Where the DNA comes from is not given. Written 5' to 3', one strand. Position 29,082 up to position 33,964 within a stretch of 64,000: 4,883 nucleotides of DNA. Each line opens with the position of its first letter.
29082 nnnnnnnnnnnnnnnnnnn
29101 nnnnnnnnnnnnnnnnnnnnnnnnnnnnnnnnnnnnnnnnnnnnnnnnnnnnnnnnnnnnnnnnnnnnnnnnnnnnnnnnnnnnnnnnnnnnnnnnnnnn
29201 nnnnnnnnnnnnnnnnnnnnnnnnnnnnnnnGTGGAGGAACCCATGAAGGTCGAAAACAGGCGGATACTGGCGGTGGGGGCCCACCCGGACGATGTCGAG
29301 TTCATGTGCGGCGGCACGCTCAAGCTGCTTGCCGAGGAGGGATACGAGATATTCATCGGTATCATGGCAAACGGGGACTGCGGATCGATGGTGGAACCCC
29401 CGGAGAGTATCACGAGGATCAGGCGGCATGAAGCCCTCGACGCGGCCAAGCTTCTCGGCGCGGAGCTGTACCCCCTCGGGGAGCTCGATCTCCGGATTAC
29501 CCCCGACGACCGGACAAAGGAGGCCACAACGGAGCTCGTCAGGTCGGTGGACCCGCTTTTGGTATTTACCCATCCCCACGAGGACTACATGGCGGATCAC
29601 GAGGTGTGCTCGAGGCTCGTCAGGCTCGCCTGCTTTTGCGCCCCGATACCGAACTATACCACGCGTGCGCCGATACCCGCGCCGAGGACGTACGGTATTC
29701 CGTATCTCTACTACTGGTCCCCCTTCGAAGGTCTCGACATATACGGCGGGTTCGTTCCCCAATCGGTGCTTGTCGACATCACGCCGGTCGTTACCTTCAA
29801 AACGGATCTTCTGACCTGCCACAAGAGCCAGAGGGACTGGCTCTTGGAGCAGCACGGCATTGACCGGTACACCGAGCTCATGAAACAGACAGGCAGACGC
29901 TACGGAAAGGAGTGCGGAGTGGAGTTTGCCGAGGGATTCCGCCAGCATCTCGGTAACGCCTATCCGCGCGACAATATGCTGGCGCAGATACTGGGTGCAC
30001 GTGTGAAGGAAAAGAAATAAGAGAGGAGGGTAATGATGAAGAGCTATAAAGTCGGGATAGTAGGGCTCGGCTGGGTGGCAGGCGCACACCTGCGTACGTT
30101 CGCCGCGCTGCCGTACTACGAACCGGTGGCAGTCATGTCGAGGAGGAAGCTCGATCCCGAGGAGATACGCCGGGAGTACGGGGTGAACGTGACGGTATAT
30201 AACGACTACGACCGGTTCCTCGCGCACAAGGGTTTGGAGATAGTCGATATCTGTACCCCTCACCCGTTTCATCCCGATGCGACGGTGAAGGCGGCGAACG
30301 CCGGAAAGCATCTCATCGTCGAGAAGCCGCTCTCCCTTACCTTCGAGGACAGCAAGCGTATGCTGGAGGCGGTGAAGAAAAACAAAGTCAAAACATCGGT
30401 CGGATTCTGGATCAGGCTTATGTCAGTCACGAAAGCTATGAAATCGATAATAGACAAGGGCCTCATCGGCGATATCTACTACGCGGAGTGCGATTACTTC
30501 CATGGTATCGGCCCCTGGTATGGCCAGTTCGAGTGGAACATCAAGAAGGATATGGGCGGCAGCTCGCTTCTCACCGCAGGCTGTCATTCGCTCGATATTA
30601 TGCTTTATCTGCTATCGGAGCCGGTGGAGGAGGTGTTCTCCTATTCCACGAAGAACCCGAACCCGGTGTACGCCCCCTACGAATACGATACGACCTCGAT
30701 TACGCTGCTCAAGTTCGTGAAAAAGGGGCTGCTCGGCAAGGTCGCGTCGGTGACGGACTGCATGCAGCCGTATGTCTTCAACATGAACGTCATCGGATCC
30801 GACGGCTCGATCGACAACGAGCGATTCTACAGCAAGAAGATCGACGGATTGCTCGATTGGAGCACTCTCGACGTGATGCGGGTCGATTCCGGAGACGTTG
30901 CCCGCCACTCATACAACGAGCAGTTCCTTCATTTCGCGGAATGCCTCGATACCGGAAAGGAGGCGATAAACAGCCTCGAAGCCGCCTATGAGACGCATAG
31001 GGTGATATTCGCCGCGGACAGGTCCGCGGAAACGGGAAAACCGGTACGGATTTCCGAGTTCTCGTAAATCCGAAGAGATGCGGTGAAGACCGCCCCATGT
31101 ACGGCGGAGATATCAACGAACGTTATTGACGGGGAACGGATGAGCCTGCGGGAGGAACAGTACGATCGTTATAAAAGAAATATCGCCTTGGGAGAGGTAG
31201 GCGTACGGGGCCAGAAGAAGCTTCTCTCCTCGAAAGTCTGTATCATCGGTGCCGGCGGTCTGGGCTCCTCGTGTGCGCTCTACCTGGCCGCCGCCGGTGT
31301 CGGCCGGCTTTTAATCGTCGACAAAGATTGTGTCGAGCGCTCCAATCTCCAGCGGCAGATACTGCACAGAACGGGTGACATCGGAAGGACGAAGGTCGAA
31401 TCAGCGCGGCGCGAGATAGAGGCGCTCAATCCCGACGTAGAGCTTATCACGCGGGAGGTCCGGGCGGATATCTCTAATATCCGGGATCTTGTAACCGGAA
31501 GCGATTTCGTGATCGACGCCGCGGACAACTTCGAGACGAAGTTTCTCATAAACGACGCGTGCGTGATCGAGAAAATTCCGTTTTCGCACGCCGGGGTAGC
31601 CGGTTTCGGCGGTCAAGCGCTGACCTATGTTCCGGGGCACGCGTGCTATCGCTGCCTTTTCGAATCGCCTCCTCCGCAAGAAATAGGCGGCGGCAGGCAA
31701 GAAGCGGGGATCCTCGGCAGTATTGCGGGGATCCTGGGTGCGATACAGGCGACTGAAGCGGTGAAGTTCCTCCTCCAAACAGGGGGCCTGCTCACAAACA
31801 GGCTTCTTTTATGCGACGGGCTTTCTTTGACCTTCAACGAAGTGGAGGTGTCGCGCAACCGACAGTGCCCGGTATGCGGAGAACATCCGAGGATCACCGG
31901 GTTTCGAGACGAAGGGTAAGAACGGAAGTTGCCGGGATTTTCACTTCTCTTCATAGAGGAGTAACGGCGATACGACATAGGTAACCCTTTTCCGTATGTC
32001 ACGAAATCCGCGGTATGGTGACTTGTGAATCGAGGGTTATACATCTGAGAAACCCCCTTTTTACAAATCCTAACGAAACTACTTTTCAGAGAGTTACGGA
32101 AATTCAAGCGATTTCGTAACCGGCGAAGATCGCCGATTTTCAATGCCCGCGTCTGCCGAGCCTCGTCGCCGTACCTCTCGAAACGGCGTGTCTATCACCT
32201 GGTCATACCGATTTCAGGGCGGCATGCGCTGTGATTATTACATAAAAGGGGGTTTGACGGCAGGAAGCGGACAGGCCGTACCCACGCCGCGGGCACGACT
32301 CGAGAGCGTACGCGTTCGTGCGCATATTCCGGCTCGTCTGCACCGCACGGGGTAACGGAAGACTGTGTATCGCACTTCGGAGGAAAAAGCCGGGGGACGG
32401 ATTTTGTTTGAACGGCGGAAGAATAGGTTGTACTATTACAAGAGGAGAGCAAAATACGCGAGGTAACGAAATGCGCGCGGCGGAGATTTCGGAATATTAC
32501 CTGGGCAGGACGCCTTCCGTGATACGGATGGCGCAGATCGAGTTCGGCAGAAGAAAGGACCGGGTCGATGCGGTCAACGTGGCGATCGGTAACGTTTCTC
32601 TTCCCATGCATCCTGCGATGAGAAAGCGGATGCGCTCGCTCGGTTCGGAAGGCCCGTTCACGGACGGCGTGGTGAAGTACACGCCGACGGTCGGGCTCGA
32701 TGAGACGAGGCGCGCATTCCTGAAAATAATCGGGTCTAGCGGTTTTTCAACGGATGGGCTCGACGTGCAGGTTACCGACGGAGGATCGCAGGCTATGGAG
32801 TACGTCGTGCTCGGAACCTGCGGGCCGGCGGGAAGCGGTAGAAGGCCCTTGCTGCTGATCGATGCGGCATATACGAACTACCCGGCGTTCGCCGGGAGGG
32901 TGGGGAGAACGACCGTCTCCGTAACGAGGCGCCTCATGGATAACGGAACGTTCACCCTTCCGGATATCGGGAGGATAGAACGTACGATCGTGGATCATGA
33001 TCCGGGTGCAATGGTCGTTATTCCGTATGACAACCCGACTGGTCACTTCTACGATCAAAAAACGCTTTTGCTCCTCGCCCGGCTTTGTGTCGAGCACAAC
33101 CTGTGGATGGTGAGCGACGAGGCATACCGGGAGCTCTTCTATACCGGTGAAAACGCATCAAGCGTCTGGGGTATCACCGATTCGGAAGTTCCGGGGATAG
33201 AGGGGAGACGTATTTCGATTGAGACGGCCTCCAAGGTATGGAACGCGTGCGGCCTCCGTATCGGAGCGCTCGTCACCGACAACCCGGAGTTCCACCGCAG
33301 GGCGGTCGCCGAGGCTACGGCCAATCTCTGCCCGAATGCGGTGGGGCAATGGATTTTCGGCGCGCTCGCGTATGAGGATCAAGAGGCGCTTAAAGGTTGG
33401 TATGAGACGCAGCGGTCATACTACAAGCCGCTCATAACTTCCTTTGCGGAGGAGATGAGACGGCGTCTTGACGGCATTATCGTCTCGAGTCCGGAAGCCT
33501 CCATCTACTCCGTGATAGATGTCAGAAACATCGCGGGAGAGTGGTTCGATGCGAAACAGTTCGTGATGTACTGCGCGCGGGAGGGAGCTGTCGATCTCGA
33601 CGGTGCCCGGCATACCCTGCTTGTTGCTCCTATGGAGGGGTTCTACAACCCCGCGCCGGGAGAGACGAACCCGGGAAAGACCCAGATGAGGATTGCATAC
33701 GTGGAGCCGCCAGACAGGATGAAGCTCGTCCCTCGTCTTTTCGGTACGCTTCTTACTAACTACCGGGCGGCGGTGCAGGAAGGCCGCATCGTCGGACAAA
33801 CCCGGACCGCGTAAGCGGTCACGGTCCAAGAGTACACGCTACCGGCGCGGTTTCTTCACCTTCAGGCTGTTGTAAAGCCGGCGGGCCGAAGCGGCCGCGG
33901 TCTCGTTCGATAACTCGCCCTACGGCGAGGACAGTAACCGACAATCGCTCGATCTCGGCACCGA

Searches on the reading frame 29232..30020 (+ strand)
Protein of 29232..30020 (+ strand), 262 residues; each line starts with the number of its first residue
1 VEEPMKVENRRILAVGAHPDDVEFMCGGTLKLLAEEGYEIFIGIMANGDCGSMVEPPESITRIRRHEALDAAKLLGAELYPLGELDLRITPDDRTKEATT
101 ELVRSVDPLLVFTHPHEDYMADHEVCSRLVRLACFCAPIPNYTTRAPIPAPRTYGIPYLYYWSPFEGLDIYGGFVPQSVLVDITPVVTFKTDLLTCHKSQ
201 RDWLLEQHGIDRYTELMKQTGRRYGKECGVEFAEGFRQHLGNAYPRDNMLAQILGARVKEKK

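Call 7: search_protein_families(library=pfam, proteins=[window:29232-30020:+], max_evalue=0.001)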
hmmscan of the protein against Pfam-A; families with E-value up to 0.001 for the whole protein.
window:29232-30020:+ (262 aa): 1 family
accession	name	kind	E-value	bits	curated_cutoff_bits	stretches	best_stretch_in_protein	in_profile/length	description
PF02585.22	PIG-L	-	2.5e-23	83.4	28.2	1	13-133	1-128/129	GlcNAc-PI de-N-acetylase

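Call 8: search_protein_families(library=ncbifam, proteins=[window:29232-30020:+], max_evalue=0.001)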
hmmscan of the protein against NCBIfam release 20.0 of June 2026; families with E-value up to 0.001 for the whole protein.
window:29232-30020:+ (262 aa): 4 families
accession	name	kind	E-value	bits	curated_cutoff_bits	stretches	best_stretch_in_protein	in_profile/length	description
TIGR04001.1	thiol_BshB1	equivalog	2e-31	109.5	182.5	1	12-238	4-220/226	bacillithiol biosynthesis deacetylase BshB1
TIGR04000.1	thiol_BshB2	equivalog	1.4e-11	44.4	195.25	1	11-130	2-130/217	bacillithiol biosynthesis deacetylase BshB2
TIGR03446.1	mycothiol_Mca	equivalog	1.4e-05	24.9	277.15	1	11-86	2-84/283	mycothiol conjugate amidase Mca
NF002557.0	PRK02122.1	subfamily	0.00071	17.8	384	0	6-50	367-411/653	glucosamine-6-phosphate deaminase-like protein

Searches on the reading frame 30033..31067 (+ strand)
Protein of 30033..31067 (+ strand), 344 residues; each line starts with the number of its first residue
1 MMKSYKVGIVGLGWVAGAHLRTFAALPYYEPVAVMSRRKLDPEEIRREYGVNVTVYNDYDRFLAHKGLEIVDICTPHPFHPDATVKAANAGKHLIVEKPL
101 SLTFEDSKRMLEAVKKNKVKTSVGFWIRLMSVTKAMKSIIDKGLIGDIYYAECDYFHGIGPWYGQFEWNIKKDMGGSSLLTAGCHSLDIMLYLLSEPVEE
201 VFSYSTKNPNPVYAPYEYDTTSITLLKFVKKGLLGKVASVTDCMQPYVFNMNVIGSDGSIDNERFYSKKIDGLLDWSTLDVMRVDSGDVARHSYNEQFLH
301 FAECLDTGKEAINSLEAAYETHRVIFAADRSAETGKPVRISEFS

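Call 7: search_protein_families(library=pfam, proteins=[window:30033-31067:+], max_evalue=0.001)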
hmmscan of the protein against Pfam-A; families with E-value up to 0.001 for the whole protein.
window:30033-31067:+ (344 aa): 3 families
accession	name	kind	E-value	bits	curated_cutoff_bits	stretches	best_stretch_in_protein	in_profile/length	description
PF01408.29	GFO_IDH_MocA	-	8.7e-25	88.2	24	1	6-125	2-120/120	Oxidoreductase family, NAD-binding Rossmann fold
PF02894.22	GFO_IDH_MocA_C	-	5.1e-18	66.1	22.9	1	137-339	1-217/218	Oxidoreductase family, C-terminal alpha/beta domain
PF22725.1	GFO_IDH_MocA_C3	-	6.9e-18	65.3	27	1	134-260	2-123/124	GFO/IDH/MocA C-terminal domain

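Call 8: search_protein_families(library=ncbifam, proteins=[window:30033-31067:+], max_evalue=0.001)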
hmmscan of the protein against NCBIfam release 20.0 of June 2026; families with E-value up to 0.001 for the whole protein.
window:30033-31067:+ (344 aa): 9 families
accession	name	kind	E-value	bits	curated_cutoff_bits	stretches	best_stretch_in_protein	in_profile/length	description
TIGR04380.1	myo_inos_iolG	equivalog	7.3e-35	120.4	355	1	5-339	2-330/330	inositol 2-dehydrogenase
NF052479.1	LevoglcsnDh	equivalog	1.2e-30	106.5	650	1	2-203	1-210/386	levoglucosan dehydrogenase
NF040723.1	UDP-GlcNAcDh_Arch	equivalog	1.8e-28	100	450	1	6-331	2-300/302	UDP-N-acetylglucosamine 3-dehydrogenase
NF041392.1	XylDh_Gfo6_Halo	equivalog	8.2e-21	74.2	350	1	6-340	18-350/350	D-xylose 1-dehydrogenase Gfo6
NF052679.1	InsChiInosDhIolG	equivalog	9.1e-17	61.1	540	1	6-263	4-251/343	bifunctional inositol 2-dehydrogenase/D-chiro-inositol 1-dehydrogenase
NF008607.0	PRK11579.1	subfamily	4.3e-14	52.3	330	1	1-198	1-193/346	oxidoreductase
NF058563.1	BT_2159_fam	equivalog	3.7e-11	42.6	650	1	6-164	2-160/350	disaccharide 3-dehydrogenase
NF007574.0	PRK10206.1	equivalog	5.1e-11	42.2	352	1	32-198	31-191/345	oxidoreductase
NF058561.1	BT_2158_fam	equivalog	3.4e-07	29.2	750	1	52-153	79-182/487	glycoside 3-dehydrogenase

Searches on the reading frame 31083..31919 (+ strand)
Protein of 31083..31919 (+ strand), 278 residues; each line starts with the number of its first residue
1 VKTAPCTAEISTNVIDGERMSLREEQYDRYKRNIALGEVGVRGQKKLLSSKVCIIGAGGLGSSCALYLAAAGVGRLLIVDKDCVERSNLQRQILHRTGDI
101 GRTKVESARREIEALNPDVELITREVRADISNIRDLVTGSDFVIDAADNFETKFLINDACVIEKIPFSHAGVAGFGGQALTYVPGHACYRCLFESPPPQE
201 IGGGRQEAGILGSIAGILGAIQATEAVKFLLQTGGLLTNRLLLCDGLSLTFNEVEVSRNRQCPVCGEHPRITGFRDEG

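Call 7: search_protein_families(library=pfam, proteins=[window:31083-31919:+], max_evalue=0.001)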
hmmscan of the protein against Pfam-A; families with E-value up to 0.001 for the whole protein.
window:31083-31919:+ (278 aa): 3 families
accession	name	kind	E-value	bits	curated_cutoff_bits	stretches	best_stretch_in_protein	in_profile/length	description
PF00899.27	ThiF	-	1.8e-73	247.1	28.1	1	30-264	1-238/238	ThiF family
PF01266.30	DAO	-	7.8e-05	22.8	27.9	1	51-82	1-31/353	FAD dependent oxidoreductase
PF07992.20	Pyr_redox_2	-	0.00036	20.5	26.1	1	51-133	2-81/291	Pyridine nucleotide-disulphide oxidoreductase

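Call 8: search_protein_families(library=ncbifam, proteins=[window:31083-31919:+], max_evalue=0.001)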
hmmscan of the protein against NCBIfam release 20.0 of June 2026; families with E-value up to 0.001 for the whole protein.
window:31083-31919:+ (278 aa): 25 families
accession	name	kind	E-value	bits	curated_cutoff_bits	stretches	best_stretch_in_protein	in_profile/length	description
NF006444.0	PRK08762.1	equivalog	6.5e-96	321.3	449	1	20-276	118-378/387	molybdopterin-synthase adenylyltransferase MoeB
NF047750.1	SAMPActivE1UbaA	equivalog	6.5e-90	301.1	450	1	20-269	3-252/270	SAMP-activating enzyme E1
NF004281.0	PRK05690.1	subfamily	6.8e-74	248.2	266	1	21-266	4-249/250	molybdopterin-synthase adenylyltransferase MoeB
NF005646.0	PRK07411.1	equivalog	1.7e-69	234.8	633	1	17-265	6-255/390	molybdopterin-synthase adenylyltransferase MoeB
TIGR02356.1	adenyl_thiF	equivalog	4.4e-68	228.7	275.25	1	29-230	1-203/203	thiazole biosynthesis adenylyltransferase ThiF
NF005902.0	PRK07878.1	equivalog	5.9e-65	219.7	647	1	21-265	14-263/392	adenylyltransferase/sulfurtransferase MoeZ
TIGR02355.1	moeB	equivalog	2.1e-60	204.1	376.55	1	29-265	4-240/240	molybdopterin-synthase adenylyltransferase MoeB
NF006204.0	PRK08328.1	equivalog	1.7e-52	178.3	339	1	23-255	3-230/231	hypothetical protein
NF004111.0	PRK05600.1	equivalog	6.4e-51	173.6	437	1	19-259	11-255/371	ThiF family adenylyltransferase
NF009123.0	PRK12475.1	subfamily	8.4e-47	160.1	510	1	28-268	3-246/338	MoeB/ThiF family adenylyltransferase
NF006395.0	PRK08644.1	equivalog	1.7e-32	112.8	159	1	44-178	25-161/215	sulfur carrier protein ThiS adenylyltransferase ThiF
TIGR02354.1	thiF_fam2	equivalog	3.9e-24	85.6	152.2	1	45-161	17-132/200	thiamine biosynthesis protein ThiF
NF006077.0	PRK08223.1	equivalog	3.6e-23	82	266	1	29-191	10-172/296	hypothetical protein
NF011424.0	PRK14851.1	subfamily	2.5e-17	62.2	1170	1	24-187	20-183/679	hypothetical protein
NF011696.0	PRK15116.1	equivalog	7.8e-17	61.8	304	1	45-174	26-156/268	tRNA cyclic N6-threonylcarbamoyladenosine(37) synthase TcdA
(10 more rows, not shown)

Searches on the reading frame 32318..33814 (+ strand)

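Call 7: search_protein_families(library=pfam, proteins=[window:32318-33814:+], max_evalue=0.001)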
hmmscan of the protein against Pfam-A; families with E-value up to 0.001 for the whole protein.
window:32318-33814:+ (498 aa): 1 family
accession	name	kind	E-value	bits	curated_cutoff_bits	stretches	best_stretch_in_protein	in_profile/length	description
PF00155.27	Aminotran_1_2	-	3.5e-23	82.8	19.7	1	86-421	4-324/361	Aminotransferase class I and II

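Call 8: search_protein_families(library=ncbifam, proteins=[window:32318-33814:+], max_evalue=0.001)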
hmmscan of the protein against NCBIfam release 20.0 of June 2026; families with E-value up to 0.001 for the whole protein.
window:32318-33814:+ (498 aa): 46 families (the best 25 are shown)
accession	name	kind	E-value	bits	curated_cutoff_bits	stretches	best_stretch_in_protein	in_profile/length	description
NF005744.0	PRK07568.1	subfamily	1.7e-51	175.3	389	1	115-483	56-394/398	pyridoxal phosphate-dependent aminotransferase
NF041364.1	GntC_guanitoxin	equivalog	3.2e-24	85.5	415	1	110-418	22-312/356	guanitoxin biosynthesis PLP-dependent (S)-gamma-hydroxy-L-arginine cyclodehydratase GntC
NF041091.1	asp_aminotase_Arch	equivalog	1.7e-20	73.2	550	1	115-405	54-322/376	aspartate aminotransferase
TIGR01265.1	tyr_nico_aTase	subfamily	9.8e-20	70.9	292.45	1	120-404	68-341/403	tyrosine/nicotianamine family aminotransferase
NF005732.0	PRK07550.1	equivalog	6.1e-19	68.3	366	1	95-381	41-310/389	aminotransferase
NF005855.0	PRK07777.1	equivalog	1.1e-18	67.7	553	1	105-323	46-253/391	pyridoxal phosphate-dependent aminotransferase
NF006230.0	PRK08363.1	equivalog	3e-18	65.8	534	1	115-419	60-348/398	alanine aminotransferase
NF004770.0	PRK06108.1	subfamily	1.3e-16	60.4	422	1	115-322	63-260/396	pyridoxal phosphate-dependent aminotransferase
TIGR01264.1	tyr_amTase_E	equivalog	1.4e-15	57.1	474.25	1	121-404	69-341/403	tyrosine transaminase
TIGR04350.1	C_S_lyase_PatB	subfamily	1.1e-14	54.1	340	1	190-417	122-340/384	PatB family C-S lyase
NF006488.0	PRK08912.1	equivalog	1.8e-14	53.5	498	1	115-379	53-294/387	aminotransferase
NF005334.0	PRK06855.1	equivalog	3.3e-13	49.3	443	1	201-402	144-343/434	pyridoxal phosphate-dependent aminotransferase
NF005305.0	PRK06836.1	equivalog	1.6e-12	47.4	376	1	65-323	13-263/396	pyridoxal phosphate-dependent aminotransferase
NF004621.0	PRK05957.1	equivalog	1.7e-12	46.8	498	1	217-402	150-325/389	pyridoxal phosphate-dependent aminotransferase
NF006514.0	PRK08960.1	equivalog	1.8e-12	46.8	554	1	115-407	59-331/388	pyridoxal phosphate-dependent aminotransferase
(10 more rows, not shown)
